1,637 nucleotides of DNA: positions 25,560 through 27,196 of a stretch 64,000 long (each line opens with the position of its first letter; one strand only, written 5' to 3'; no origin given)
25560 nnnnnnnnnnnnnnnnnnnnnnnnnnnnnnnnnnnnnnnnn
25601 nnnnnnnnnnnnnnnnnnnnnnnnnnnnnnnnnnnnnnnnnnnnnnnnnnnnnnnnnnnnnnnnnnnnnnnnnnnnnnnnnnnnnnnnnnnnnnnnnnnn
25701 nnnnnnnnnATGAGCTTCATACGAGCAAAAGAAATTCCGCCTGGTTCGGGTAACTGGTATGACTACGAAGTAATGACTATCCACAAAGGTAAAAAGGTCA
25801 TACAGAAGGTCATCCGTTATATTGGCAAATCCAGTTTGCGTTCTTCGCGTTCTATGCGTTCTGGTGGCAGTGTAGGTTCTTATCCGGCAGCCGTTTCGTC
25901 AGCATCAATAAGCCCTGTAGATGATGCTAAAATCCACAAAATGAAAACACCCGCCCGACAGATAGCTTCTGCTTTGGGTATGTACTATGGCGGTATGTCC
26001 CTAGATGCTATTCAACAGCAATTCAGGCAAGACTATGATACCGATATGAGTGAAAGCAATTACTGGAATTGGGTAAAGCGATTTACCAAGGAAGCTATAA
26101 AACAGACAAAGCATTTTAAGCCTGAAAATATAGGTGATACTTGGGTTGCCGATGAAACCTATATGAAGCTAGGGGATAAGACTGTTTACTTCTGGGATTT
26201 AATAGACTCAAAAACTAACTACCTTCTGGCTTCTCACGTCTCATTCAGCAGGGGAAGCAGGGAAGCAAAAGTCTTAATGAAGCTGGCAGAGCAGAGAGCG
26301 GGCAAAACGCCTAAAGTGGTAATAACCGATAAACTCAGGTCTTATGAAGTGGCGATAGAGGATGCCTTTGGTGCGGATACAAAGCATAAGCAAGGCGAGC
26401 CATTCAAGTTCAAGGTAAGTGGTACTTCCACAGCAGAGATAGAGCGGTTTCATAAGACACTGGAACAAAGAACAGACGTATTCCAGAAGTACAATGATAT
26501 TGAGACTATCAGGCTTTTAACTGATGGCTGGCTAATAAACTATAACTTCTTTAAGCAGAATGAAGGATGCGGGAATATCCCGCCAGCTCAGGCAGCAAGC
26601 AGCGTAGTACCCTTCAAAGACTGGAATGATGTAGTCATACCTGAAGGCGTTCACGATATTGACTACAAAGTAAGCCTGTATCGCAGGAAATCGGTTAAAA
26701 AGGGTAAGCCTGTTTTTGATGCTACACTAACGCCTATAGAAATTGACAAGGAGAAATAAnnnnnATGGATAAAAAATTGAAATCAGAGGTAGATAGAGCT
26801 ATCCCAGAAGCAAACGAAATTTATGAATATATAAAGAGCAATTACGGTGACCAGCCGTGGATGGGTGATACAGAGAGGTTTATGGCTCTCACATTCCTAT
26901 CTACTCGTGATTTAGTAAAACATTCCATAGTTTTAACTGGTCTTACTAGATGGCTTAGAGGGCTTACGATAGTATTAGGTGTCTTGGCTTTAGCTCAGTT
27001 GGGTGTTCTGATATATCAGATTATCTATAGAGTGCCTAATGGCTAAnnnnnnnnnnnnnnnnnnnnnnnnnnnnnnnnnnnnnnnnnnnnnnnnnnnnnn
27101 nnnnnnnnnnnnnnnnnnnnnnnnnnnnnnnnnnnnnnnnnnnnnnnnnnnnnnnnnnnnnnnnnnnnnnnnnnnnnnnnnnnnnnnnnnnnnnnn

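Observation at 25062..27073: Intact IS6-like element with perfect 8-bp target duplication that carries two extra membrane-protein ORFs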

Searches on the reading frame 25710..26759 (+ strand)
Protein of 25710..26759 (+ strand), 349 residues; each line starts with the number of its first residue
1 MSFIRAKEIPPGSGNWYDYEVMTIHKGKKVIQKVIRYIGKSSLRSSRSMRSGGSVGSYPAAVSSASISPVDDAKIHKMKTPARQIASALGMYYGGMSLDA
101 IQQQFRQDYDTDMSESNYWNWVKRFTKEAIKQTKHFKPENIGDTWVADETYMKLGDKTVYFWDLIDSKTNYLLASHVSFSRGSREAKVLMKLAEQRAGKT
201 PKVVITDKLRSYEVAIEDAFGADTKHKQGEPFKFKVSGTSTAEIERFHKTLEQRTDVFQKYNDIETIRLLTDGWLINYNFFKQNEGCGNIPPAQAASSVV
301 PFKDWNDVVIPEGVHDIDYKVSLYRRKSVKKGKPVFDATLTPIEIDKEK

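Call 3: search_protein_families(library=pfam, proteins=[window:25710-26759:+], max_evalue=0.1)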
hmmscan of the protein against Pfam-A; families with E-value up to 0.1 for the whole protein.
window:25710-26759:+ (349 aa): 4 families
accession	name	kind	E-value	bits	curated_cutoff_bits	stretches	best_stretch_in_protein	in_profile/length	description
PF13610.12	DDE_Tnp_IS240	-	4e-16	59.9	27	1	144-279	3-134/139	DDE domain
PF00665.32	rve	-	8.3e-07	29.7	32.6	1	143-212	6-78/102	Integrase core domain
PF13683.12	rve_3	-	0.0013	18.9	26.5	1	243-292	18-67/67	Integrase core domain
PF08291.16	Peptidase_M15_3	-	0.083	13.5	23.2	0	186-259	26-99/108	Peptidase M15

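Call 6: search_protein_families(library=ncbifam, proteins=[window:25710-26759:+], max_evalue=0.1)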
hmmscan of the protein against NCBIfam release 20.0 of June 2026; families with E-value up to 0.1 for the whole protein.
window:25710-26759:+ (349 aa): 6 families
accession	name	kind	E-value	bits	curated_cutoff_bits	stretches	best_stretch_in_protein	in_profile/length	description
NF033587.1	transpos_IS6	equivalog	5e-31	108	125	1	77-282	3-202/202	IS6 family transposase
NF033577.2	transpos_IS481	equivalog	2e-12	47.2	224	1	60-295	57-283/284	IS481 family transposase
NF033516.0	transpos_IS3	equivalog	4.5e-09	36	160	1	133-295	207-368/369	IS3 family transposase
NF033558.1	transpos_IS1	equivalog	2.8e-06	27.4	100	1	87-254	47-192/199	IS1 family transposase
NF033517.1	transpos_IS66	equivalog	4.5e-05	22.7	180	1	88-212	96-215/387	IS66 family transposase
NF033543.2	transpos_IS256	equivalog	0.00014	21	150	1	85-225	65-210/338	IS256 family transposase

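Call 7: find_homologous_proteins(query=window:25710-26759:+)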
Query window:25710-26759:+ (349 aa): 907 proteins with E <= 0.001 among 2764 candidates; the best 120 are listed.
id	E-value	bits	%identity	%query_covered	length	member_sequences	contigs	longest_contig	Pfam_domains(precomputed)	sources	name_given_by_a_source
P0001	2.6e-232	788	99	100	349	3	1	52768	PF00665.33,PF13610.13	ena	-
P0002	3.6e-191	653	83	98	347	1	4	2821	PF00665.33,PF13610.13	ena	-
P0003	1.4e-190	651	83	99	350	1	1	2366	PF00665.33,PF13610.13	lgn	-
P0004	4.5e-190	649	84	99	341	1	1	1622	PF00665.33,PF13610.13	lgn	-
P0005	8.0e-189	645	84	99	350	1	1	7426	PF00665.33,PF13610.13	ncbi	-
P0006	1.2e-186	638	82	100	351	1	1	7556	PF00665.33,PF13610.13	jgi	jgi:transposase-like protein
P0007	1.9e-186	637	82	100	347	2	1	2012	PF00665.33,PF13610.13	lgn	-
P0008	8.9e-186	635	81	99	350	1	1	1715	PF00665.33,PF13610.13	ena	-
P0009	1.4e-185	634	81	98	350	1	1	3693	PF00665.33,PF13610.13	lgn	-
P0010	6.5e-185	632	82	99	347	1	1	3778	PF13610.13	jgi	-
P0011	2.7e-182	624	80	98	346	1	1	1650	PF00665.33,PF13610.13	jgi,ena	-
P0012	6.4e-182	622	80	100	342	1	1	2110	PF00665.33,PF13610.13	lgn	-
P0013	1.1e-181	622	81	99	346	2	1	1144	PF00665.33,PF13610.13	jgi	-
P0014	1.8e-181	621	82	99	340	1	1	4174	PF00665.33,PF13610.13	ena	-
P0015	2.4e-181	621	81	99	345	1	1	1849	PF00665.33,PF13610.13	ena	-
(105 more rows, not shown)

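Call 9: find_related_loci(query=A1, collection=genome_contigs, flank=3000)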
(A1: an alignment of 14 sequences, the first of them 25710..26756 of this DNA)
Query A1 (349 aa) in genome_contigs; peptide patterns used: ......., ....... (x = any residue, [..] = any of these).
120 stretches matched a pattern; 30 encode a relative of the query (tblastn E <= 1e-3); 30 distinct loci.
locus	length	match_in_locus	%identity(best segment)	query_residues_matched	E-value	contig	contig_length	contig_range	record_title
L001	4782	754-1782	84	1-344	0e+0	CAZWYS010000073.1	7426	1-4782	MAG TPA_asm: uncultured Dehalococcoidaceae bacterium isolate SRP214966_co5_332 genome assembly, contig: NODE_10705_lengt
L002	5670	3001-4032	80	1-344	0e+0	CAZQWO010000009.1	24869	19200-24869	MAG TPA_asm: uncultured Dehalococcoidaceae bacterium isolate binchicken_co332_95 genome assembly, contig: NODE_262_lengt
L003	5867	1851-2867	75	1-345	7e-180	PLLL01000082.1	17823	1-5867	MAG: Dehalococcoidia bacterium isolate fen_1078 73.20120800_E3X.37_contig_6111, whole genome shotgun sequence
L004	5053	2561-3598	75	1-348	1e-179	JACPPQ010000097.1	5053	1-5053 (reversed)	MAG: Chloroflexi bacterium isolate NC_groundwater_631_Ag_B-0.1um_52_39 B_1_S1_Biohub_coassembly_k141_3437145, whole geno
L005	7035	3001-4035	71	1-347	8e-170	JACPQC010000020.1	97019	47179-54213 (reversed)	MAG: Chloroflexi bacterium isolate NC_groundwater_643_Ag_B-0.1um_59_166 B_1_S1_Biohub_coassembly_k141_2992946, whole gen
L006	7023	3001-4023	72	1-344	9e-168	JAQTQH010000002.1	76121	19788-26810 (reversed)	MAG: Dehalococcoidales bacterium isolate STB_135 NODE_700_length_76121_cov_3.832131_Sandtown_B, whole genome shotgun seq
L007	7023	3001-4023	73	1-343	2e-164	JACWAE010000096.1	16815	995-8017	MAG: Dehalococcoidia bacterium isolate B_CHL_03 k141_156393, whole genome shotgun sequence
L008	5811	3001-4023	70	1-343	9e-164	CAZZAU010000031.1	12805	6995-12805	MAG TPA_asm: uncultured Dehalococcoidaceae bacterium isolate SRP141376_co1_352 genome assembly, contig: NODE_9374_length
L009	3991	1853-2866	70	1-345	1e-168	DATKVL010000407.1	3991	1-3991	MAG TPA_asm: Dehalococcoidia bacterium isolate SMAG_U14132 k141_3469364, whole genome shotgun sequence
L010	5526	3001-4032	70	1-343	7e-163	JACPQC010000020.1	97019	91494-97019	MAG: Chloroflexi bacterium isolate NC_groundwater_643_Ag_B-0.1um_59_166 B_1_S1_Biohub_coassembly_k141_2992946, whole gen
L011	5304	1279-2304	72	1-343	2e-162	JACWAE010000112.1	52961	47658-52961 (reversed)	MAG: Dehalococcoidia bacterium isolate B_CHL_03 k141_203164, whole genome shotgun sequence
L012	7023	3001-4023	71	1-344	2e-161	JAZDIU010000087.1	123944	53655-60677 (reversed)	MAG: Chloroflexota bacterium isolate MEGAHIT-group-0.423 k141_19052420, whole genome shotgun sequence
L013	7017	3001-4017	68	1-348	1e-157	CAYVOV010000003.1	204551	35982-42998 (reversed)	MAG TPA_asm: uncultured Dehalococcoidales bacterium isolate binchicken_co178_22 genome assembly, contig: NODE_112_length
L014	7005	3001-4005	68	1-344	8e-153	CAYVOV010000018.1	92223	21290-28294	MAG TPA_asm: uncultured Dehalococcoidales bacterium isolate binchicken_co178_22 genome assembly, contig: NODE_498_length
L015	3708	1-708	80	108-344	1e-130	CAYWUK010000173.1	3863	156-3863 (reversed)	MAG TPA_asm: uncultured Dehalococcoidaceae bacterium isolate binchicken_co178_187 genome assembly, contig: NODE_27444_le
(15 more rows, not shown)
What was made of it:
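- Relatives occur in two differently loaded copies per MAG (call 9).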

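Call 30: find_related_loci(query=A1, collection=metagenome_contigs, flank=3000)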
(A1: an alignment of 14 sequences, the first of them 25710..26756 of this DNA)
Query A1 (349 aa) in metagenome_contigs; peptide patterns used: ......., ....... (x = any residue, [..] = any of these).
272 stretches matched a pattern; 185 encode a relative of the query (tblastn E <= 1e-3); the best 80 are kept; 80 distinct loci.
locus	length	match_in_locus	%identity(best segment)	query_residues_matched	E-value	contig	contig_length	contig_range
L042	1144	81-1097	81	1-344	0e+0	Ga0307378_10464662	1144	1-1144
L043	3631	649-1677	78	1-344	0e+0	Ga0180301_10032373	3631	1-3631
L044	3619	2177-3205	81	1-344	0e+0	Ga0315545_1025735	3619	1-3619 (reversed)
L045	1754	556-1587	78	1-347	0e+0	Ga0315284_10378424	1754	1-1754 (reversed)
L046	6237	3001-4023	79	1-343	0e+0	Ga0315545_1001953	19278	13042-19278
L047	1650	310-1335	80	1-343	0e+0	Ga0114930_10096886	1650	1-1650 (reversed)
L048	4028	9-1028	76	1-344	0e+0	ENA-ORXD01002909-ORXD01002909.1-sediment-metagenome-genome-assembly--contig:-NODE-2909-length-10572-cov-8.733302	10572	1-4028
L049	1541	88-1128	76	1-347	0e+0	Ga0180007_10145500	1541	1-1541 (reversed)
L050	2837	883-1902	76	1-344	0e+0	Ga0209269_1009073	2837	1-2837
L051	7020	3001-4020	76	1-345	4e-177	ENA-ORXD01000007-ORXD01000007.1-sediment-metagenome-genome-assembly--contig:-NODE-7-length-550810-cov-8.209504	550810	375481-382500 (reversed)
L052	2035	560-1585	78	1-347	0e+0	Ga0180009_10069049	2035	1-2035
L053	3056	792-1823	77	1-344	0e+0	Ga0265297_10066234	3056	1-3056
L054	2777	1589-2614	75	1-343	0e+0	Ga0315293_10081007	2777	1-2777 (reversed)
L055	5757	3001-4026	74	1-343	7e-173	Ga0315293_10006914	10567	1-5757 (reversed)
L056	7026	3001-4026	74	1-343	8e-172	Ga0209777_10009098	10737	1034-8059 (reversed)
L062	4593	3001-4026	73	1-343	4e-169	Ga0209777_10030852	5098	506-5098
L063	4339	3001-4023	73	1-344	7e-169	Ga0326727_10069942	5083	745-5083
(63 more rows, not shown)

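Call 48: search_solved_structures(query=A1, max_evalue=1)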
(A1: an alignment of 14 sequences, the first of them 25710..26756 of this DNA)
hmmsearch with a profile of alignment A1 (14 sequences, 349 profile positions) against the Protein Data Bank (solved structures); distinct sequences matched with E-value up to 1: 1.
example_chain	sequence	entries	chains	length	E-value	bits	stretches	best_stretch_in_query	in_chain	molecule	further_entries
2rsi_A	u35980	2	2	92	0.36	13.1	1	229-265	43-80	Zinc finger protein ZFAT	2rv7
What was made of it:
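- Tried and rejected: The transposase profile found nothing (call 48).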

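Call 54: predict_structure(alignment_id=A1)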
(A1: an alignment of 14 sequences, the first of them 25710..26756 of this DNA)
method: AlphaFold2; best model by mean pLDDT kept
length: 349 residues; sequences in the alignment: 14
mean_pLDDT: 44.9   pTM: 0.38
mean pLDDT of the five models: 44.9, 42.2, 40.8, 39.3, 38.9
residues with pLDDT >= 90: 0; 70-90: 48; 50-70: 72; < 50: 229
segments of 3 or more residues with pLDDT < 50: 7-15, 39-111, 122-137, 152-155, 230-326, 329-344, 346-349
pLDDT, mean of each block of 10 residues (from residue 1): 45 49 64 54 30 26 26 27 28 33 47 49 45 49 70 49 62 61 78 77 73 80 73 30 25 26 28 26 26 28 27 39 41 37 42
secondary structure, 60 per line:
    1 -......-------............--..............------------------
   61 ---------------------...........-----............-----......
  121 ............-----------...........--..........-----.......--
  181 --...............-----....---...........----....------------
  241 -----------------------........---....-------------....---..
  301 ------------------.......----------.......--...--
elements in order: E2-7 E15-26 E29-42 H82-92 H98-109 H115-132 E144-154 E157-166 E172-178 H183-197 E203-206 H210-220 E225-228 H264-271 H275-278 H292-295 E319-325 E336-342

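Call 59: search_dna_similar(query=window:25710-26756:+, collection=plasmids, mode=protein, max_rows=25, max_evalue=0.00001)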
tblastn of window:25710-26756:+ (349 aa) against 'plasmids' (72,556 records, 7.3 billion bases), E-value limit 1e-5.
Records with a match: 291; places in all: 707; records where one place covers at least 80% of the query: 0.
Best place of each record, by identity: <60% 291.
By first word of the organism name: Rhizobium 88; Agrobacterium 32; Pseudosulfitobacter 32; Bradyrhizobium 26; Sinorhizobium 16; Clostridium 13; Bacillus 12; Mesorhizobium 10; Rhodococcus 7; Martelella 5; and 26 more.
By predicted mobility (MOB-suite, as given by PLSDB): conjugative 137; non-mobilizable 124; mobilizable 30.
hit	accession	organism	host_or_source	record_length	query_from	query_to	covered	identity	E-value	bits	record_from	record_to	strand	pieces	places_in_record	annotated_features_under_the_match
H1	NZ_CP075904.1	Clostridium perfringens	Pig feces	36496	78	296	63%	30.6%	1e-15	86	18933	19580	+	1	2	IS6-like element ISCpe7 family transposase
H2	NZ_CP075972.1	Clostridium perfringens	salmon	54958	78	296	63%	30.6%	1e-15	86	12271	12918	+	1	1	IS6-like element ISCpe7 family transposase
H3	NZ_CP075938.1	Clostridium perfringens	feces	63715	78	296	63%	30.6%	1e-15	86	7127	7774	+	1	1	IS6-like element ISCpe7 family transposase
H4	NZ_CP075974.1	Clostridium perfringens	Roast beef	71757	78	296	63%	30.6%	1e-15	86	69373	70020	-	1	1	IS6 family transposase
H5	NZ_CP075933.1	Clostridium perfringens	feces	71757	78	296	63%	30.6%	1e-15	86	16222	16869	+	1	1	IS6 family transposase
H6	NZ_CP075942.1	Clostridium perfringens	feces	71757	78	296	63%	30.6%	1e-15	86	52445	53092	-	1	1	IS6 family transposase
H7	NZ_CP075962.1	Clostridium perfringens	Feces, FP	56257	78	296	63%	30.2%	5e-15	84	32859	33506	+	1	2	IS6 family transposase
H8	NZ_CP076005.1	Clostridium perfringens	Meatballs, FP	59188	78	296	63%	30.2%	9e-15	83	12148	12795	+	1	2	IS6 family transposase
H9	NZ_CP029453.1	Sinorhizobium fredii CCBAU 25509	Glycine soja,cell culture,plant root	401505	77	337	75%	25.3%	4e-11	72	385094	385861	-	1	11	none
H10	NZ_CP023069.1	Sinorhizobium sojae CCBAU 05684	G.max,nodule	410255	77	337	75%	25.3%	4e-11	72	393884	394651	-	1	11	none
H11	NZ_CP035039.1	Sinorhizobium fredii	single cell,soil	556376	77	337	75%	25.3%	4e-11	72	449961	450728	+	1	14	none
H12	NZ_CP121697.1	Clostridium botulinum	Homo sapiens,human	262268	75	296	64%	29.3%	5e-13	77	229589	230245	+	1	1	IS6 family transposase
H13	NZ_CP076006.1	Clostridium perfringens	Meatballs, FP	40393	78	296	63%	29.7%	2e-14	82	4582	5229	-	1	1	IS6-like element ISCpe7 family transposase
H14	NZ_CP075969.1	Clostridium perfringens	Rabbit meat, FP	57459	78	296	63%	29.7%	2e-14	82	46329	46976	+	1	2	IS6-like element ISCpe7 family transposase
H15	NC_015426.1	Clostridium botulinum BKT015925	-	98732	78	307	66%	26.9%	1e-16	89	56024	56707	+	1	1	IS6 family transposase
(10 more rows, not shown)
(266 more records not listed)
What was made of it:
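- Closest known: ISCpe7 group. Same: It is the best annotated sequence relative: 30.6% identity over residues 78-296 (H-HTH plus DDE), E = 1e-15 (call 59).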

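Call 68: find_related_loci(query=A1, collection=viral_contigs, flank=5000)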
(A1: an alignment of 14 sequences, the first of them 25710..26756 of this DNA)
Query A1 (349 aa) in viral_contigs; peptide patterns used: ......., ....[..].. (x = any residue, [..] = any of these).
48 stretches matched a pattern, but none encodes a relative of the query by tblastn (E <= 1e-3).
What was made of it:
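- Tried and rejected: No relative found (call 68).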

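Call 77: search_protein_families(library=ncbifam, proteins=[L062:2105-2989:+, L006:4037-4930:+, L054:187-1077:+, L062:1230-2063:+, L063:1289-2062:+, L063:2277-2996:+], max_evalue=0.001)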
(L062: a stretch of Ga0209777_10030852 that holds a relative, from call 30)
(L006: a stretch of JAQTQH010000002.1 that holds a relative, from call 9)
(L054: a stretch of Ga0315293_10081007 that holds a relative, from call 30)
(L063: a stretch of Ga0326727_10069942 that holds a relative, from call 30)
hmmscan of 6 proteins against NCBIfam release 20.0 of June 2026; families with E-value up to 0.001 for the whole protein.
L062:2105-2989:+ (295 aa): 1 family
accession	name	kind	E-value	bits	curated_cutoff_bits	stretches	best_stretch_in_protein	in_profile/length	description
NF053583.1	LAPAL_fam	equivalog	2.8e-62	210.8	60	1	11-287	1-291/292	LAPAL motif-containing putative phage structural protein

L006:4037-4930:+ (298 aa): 1 family
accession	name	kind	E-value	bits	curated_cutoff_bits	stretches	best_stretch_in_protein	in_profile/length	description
NF053583.1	LAPAL_fam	equivalog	1.4e-28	100.2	60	1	30-284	23-292/292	LAPAL motif-containing putative phage structural protein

L054:187-1077:+ (297 aa): 0 families

L062:1230-2063:+ (277 aa): 0 families

L063:1289-2062:+ (258 aa): 0 families

L063:2277-2996:+ (239 aa): 0 families
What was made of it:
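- A LAPAL-family protein can occupy either slot (call 77).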

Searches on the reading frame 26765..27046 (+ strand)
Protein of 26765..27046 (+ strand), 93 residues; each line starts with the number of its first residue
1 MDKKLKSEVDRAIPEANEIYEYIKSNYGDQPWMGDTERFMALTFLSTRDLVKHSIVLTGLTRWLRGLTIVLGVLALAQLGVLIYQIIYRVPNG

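Call 3: search_protein_families(library=pfam, proteins=[window:26765-27046:+], max_evalue=0.1)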
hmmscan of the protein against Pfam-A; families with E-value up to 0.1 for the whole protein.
window:26765-27046:+ (93 aa): 0 families

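Call 6: search_protein_families(library=ncbifam, proteins=[window:26765-27046:+], max_evalue=0.1)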
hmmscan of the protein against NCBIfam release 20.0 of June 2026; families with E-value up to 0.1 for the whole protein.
window:26765-27046:+ (93 aa): 0 families

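Call 29: search_protein_representatives(protein=window:26765-27046:+)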
Query: 93 residues. Proteins with E-value up to 0.001 (for the whole library): 16; up to 1e-10: 2; up to 1e-30: 0. The best 16 are listed.
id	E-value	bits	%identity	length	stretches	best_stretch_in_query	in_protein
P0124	2.9e-16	75.6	46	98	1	2-83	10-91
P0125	5.9e-12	61.8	46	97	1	3-81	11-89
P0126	1.7e-10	57.1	52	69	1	18-79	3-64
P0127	2.2e-10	56.7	44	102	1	4-83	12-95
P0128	3.8e-08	49.6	39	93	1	4-88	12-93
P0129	2.5e-07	47.0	41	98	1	6-80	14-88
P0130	4.1e-07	46.3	38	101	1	3-79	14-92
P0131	1.7e-06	44.4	35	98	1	3-80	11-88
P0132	2.7e-05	40.5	41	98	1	14-83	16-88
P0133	1.7e-04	38.0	41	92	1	19-69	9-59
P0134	3.5e-04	36.9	36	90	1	2-75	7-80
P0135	3.7e-04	36.8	34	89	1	6-87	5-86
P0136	4.8e-04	36.5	42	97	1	3-79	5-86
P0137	5.2e-04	36.4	41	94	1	3-70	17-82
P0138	7.5e-04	35.9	37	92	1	4-76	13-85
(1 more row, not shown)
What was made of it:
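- Call 29.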
